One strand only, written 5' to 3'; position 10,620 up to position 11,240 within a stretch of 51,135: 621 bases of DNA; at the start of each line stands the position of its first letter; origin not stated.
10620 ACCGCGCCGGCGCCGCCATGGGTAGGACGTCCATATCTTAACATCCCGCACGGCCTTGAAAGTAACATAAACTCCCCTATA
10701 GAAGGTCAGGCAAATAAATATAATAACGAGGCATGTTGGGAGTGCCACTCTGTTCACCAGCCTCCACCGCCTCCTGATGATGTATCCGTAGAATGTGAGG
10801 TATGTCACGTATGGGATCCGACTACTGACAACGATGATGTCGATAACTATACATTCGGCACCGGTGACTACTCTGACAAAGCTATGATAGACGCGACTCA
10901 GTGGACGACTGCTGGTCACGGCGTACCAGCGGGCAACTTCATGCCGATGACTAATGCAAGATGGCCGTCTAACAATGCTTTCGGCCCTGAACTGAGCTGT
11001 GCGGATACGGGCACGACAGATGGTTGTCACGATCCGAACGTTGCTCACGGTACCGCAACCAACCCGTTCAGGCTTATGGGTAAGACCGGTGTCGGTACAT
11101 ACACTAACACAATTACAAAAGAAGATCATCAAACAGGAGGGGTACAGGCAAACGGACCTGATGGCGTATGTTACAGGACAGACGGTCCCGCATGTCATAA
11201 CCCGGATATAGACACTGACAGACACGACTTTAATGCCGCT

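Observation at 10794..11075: Recurrent ~90-aa signature module (CH-VWD..DD-[IV]-D-x-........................-X8-10-CH..HG..NPFRL) in five copies across four cytochromes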

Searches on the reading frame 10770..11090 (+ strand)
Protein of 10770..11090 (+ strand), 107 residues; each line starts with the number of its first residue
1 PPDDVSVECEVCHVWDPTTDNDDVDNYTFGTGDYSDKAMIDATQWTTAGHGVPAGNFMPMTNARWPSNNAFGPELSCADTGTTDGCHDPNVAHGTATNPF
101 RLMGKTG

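Call 10: find_homologous_proteins(query=window:10770-11090:+, max_evalue=0.001)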
Query window:10770-11090:+: 1 candidates shared short words with the query, none scored E <= 0.001.

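Call 27: search_protein_representatives(alignment_id=A2)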
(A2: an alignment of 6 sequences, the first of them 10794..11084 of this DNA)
Query: 6 sequences, 89 profile positions. Proteins with E-value up to 0.001 (for the whole library): 68; up to 1e-10: 18; up to 1e-30: 3. The best 68 are listed.
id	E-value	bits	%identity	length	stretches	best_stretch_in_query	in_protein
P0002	4.3e-50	184.3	-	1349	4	1-89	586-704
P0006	4.4e-35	136.2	-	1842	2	1-89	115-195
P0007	3.3e-31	123.8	-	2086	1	1-88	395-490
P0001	4.0e-29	117.1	-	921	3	1-88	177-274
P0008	9.0e-26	106.4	-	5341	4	1-88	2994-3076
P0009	1.3e-24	102.7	-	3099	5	1-87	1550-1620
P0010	1.4e-20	89.7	-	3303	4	1-88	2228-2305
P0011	7.0e-19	84.3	-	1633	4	1-87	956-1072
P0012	3.3e-18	82.2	-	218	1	1-89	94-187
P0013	2.7e-16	76.0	-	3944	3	1-87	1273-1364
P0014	3.7e-16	75.6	-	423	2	1-87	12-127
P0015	6.8e-16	74.7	-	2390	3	1-88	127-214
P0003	9.3e-16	74.3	-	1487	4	1-87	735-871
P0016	3.1e-13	66.2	-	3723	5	1-87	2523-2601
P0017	1.0e-12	64.5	-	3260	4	1-88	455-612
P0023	1.5e-09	54.4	-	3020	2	1-87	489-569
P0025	8.3e-09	52.0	-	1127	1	1-88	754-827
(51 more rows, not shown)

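Call 32: list_cluster_members(proteins=[P0008, P0009, P0010, P0011, P0012, P0013, P0014, P0015, P0023, P0025])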
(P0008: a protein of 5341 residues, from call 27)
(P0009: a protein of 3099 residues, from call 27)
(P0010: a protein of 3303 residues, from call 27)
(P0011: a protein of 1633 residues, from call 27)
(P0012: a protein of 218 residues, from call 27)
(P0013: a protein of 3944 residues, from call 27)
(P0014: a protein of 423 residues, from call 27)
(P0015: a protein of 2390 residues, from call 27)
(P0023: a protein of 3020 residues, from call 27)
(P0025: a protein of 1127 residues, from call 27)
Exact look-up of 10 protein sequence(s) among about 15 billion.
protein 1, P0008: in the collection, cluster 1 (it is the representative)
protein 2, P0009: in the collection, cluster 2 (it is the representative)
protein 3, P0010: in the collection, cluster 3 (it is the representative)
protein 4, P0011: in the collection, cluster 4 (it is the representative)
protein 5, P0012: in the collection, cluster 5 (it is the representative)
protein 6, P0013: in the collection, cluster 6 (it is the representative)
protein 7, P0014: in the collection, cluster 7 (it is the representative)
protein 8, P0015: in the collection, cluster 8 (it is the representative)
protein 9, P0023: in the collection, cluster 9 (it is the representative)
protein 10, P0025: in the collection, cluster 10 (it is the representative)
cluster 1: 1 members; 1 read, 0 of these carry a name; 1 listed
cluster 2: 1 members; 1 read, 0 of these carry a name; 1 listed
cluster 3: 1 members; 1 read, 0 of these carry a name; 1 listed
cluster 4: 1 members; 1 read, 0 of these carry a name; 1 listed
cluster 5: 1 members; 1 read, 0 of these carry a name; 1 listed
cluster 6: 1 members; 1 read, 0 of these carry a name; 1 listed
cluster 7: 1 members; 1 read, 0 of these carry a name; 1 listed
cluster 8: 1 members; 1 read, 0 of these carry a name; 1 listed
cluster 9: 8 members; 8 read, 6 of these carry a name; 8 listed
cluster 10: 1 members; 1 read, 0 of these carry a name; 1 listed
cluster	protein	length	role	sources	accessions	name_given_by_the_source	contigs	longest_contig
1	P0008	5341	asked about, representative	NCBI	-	-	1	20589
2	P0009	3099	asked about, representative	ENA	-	-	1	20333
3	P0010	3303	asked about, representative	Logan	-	-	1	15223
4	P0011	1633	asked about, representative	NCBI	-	-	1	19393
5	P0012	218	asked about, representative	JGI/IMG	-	-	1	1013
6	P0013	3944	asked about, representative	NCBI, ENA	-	-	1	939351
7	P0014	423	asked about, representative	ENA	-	-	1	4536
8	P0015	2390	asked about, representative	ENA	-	-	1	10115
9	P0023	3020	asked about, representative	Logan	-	-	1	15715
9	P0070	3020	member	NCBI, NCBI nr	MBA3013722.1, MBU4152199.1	MAG: right-handed parallel beta-helix repeat-containing protein [Proteobacteria bacterium] | hypothetical protein [Desulfobulbaceae bacterium]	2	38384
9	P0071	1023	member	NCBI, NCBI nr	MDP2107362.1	MAG: hypothetical protein Q8J76_15295, partial [Desulfobulbaceae bacterium] | hypothetical protein [Desulfobulbaceae bacterium]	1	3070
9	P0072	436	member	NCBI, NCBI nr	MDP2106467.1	MAG: hypothetical protein Q8J76_10780, partial [Desulfobulbaceae bacterium] | hypothetical protein [Desulfobulbaceae bacterium]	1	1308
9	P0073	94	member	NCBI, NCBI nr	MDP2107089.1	MAG: hypothetical protein Q8J76_13925, partial [Desulfobulbaceae bacterium] | hypothetical protein [Desulfobulbaceae bacterium]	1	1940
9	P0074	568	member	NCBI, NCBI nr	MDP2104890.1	MAG: NosD domain-containing protein, partial [Desulfobulbaceae bacterium] | NosD domain-containing protein [Desulfobulbaceae bacterium]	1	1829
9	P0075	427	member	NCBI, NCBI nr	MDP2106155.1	MAG: hypothetical protein Q8J76_09195, partial [Desulfobulbaceae bacterium] | hypothetical protein [Desulfobulbaceae bacterium]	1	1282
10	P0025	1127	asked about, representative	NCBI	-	-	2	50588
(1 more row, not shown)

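Call 35: search_solved_structures(query=A3, max_evalue=10, show_alignments=3)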
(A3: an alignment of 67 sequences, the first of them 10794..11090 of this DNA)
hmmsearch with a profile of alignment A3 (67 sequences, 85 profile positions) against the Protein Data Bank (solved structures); distinct sequences matched with E-value up to 10: 17.
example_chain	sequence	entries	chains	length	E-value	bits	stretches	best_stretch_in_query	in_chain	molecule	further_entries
8z82_C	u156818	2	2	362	0.019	18.7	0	53-67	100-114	Photosynthetic reaction center cytochrome c subunit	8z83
8zk2_C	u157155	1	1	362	0.043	17.6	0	53-67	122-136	Photosynthetic reaction center cytochrome c subunit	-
9j2f_C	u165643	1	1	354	0.054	17.2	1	53-81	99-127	Photosynthetic reaction center cytochrome c subunit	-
7xxf_C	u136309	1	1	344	0.055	17.2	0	46-68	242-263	Photosynthetic reaction center cytochrome c subunit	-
5yq7_C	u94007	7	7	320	0.11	16.2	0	40-67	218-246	Cytochrome subunit of photosynthetic reaction center | MULTIHEME_CYTC DOMAIN-CONTAINING PROTEIN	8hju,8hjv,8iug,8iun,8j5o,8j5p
1vrn_C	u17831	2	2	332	0.14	16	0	53-70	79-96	Photosynthetic reaction center cytochrome c subunit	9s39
6et5_C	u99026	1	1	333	0.14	16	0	53-70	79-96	Photosynthetic reaction center cytochrome c subunit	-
1dxr_C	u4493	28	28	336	0.14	15.9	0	53-70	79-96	PHOTOSYNTHETIC REACTION CENTER CYTOCHROME C SUBUNIT | PHOTOSYNTHETIC REACTION CENTER | Photosynthetic reaction center cytochrome C subunit precursor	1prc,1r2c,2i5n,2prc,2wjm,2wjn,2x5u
9l08_A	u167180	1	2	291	0.15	15.8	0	46-70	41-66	Covalently Connected Cytochrome c555 trimer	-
3t6d_C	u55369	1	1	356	0.16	15.7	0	52-70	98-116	Photosynthetic reaction center cytochrome c subunit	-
2jbl_C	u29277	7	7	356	0.17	15.7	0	53-70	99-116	PHOTOSYNTHETIC REACTION CENTER CYTOCHROME C SUBUNIT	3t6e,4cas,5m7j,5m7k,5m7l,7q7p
9wt9_A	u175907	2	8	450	0.23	15.2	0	1-72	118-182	Cytochrome c,Multiheme cytochrome c selenoprotein mutant (MccSep U325A) | Cytochrome c,Multiheme cytochrome c selenoprotein (MccSep)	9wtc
9wt8_A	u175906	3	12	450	0.23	15.2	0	1-72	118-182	Cytochrome c,Multiheme cytochrome c selenoprotein (MccSep)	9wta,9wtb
1jni_A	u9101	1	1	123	0.42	14.4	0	48-68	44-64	DIHEME CYTOCHROME C NAPB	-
2hak_A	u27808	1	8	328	2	12.2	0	46-74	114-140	Serine/threonine-protein kinase MARK1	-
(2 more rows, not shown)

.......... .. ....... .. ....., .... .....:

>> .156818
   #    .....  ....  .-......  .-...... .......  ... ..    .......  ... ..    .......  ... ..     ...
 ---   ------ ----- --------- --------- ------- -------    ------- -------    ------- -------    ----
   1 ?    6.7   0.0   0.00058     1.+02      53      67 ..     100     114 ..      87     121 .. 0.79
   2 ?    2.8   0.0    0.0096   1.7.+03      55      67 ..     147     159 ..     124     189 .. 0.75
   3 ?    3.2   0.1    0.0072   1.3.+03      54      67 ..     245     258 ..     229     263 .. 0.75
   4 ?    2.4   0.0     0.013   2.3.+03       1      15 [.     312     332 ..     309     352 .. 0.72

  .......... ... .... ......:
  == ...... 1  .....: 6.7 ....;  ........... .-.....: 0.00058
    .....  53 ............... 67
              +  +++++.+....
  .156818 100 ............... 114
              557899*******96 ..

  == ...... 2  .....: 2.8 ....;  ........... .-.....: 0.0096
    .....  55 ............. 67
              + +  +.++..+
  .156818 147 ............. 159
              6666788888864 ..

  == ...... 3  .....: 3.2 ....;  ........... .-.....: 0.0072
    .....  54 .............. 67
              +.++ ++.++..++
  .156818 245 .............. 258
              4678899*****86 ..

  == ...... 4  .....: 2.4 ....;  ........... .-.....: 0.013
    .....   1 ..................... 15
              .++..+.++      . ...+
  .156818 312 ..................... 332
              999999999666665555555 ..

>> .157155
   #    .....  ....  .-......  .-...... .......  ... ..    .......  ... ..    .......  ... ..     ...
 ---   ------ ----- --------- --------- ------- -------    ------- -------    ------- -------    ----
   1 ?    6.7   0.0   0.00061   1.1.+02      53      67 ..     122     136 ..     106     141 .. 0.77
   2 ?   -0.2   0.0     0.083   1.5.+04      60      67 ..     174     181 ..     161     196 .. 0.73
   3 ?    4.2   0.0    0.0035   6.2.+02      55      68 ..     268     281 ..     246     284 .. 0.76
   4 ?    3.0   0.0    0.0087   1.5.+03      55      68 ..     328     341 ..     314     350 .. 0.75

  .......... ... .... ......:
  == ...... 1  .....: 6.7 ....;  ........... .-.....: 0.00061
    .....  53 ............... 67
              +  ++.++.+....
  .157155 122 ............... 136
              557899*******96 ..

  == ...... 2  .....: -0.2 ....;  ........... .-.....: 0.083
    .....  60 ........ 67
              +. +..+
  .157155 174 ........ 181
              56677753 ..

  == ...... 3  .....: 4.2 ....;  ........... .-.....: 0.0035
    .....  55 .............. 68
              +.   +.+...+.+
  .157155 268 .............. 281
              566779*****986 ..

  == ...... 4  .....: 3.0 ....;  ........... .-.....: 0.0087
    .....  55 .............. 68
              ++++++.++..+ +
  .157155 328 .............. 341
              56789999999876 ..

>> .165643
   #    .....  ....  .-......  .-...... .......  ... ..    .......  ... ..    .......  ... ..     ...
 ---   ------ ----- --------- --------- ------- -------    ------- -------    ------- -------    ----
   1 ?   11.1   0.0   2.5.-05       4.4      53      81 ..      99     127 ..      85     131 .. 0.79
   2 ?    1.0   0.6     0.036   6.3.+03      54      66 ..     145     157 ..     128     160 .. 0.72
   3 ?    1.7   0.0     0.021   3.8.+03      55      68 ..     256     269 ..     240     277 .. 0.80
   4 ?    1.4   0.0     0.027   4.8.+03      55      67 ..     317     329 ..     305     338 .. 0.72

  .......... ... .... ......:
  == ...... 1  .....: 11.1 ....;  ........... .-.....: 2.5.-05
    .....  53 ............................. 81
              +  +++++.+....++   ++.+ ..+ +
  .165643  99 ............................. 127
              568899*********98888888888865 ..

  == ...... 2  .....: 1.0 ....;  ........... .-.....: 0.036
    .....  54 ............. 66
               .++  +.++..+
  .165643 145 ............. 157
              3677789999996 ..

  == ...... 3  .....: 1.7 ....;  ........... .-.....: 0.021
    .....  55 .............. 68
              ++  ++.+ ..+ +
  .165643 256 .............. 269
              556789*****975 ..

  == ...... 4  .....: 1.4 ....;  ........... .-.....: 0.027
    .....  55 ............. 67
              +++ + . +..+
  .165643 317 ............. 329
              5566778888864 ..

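Call 37: search_protein_families(library=pfam, alignment_id=A3, max_evalue=0.01)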
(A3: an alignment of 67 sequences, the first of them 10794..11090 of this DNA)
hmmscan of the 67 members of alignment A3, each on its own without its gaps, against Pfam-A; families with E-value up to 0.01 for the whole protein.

A. member 1, window:10794-11090:+ (99 aa): 0 families

B. families by the number of members that match (of 67 scanned): 9 families
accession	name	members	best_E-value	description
PF14522.11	Cytochrome_C7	15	0.00022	Cytochrome c7 and related cytochrome c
PF09699.15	Paired_CXXCH_1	9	2.2e-05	Doubled CXXCH motif (Paired_CXXCH_1)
PF22113.1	Mtrc-MtrF_II-IV_dom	2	0.0028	Outer membrane cytochrome MtrC/MtrF-like, domains II/IV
PF13442.11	Cytochrome_CBB3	2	0.003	Cytochrome C oxidase, cbb3-type, subunit III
PF12088.13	DUF3565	1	0.0013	Protein of unknown function (DUF3565)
PF24445.1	DUF7564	1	0.0014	Family of unknown function (DUF7564)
PF09401.15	CoV_NSP10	1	0.0047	Coronavirus RNA synthesis protein NSP10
PF17883.6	MBG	1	0.0057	MBG domain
PF23261.1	zf-CCCH_11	1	0.0078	UNK-like, CCCH zinc finger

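Call 39: predict_structure(alignment_id=A3)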
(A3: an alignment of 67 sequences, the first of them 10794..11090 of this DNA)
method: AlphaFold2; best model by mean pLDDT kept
length: 99 residues; sequences in the alignment: 67
mean_pLDDT: 74.0   pTM: 0.60
mean pLDDT of the five models: 74.0, 71.1, 71.0, 70.6, 67.0
residues with pLDDT >= 90: 20; 70-90: 44; 50-70: 21; < 50: 14
segments of 3 or more residues with pLDDT < 50: 54-66
pLDDT, mean of each block of 10 residues (from residue 1): 83 85 86 88 70 45 50 69 91 73
secondary structure, 60 per line:
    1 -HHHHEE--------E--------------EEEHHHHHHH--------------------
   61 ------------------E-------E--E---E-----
elements in order: H2-5 E31-33 H34-40

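Call 41: fold_search(model_id=the predicted structure, library=pdb)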
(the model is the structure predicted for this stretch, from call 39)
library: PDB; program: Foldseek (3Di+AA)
matches with E <= 10: 1; with E <= 0.001: 0
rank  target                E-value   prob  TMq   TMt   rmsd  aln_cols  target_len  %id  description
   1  1off                  4.6e+00  0.01  0.08  0.08   6.3        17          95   41  2Fe-2S Ferredoxin from Synechocystis sp. PCC 6803 (released 2003-06-11)

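Call 60: find_homologous_proteins(query=A3, max_evalue=0.00001)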
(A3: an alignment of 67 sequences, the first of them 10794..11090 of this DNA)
Query A3 (67 sequences): 511 candidates shared short words with the query, none scored E <= 0.00001.
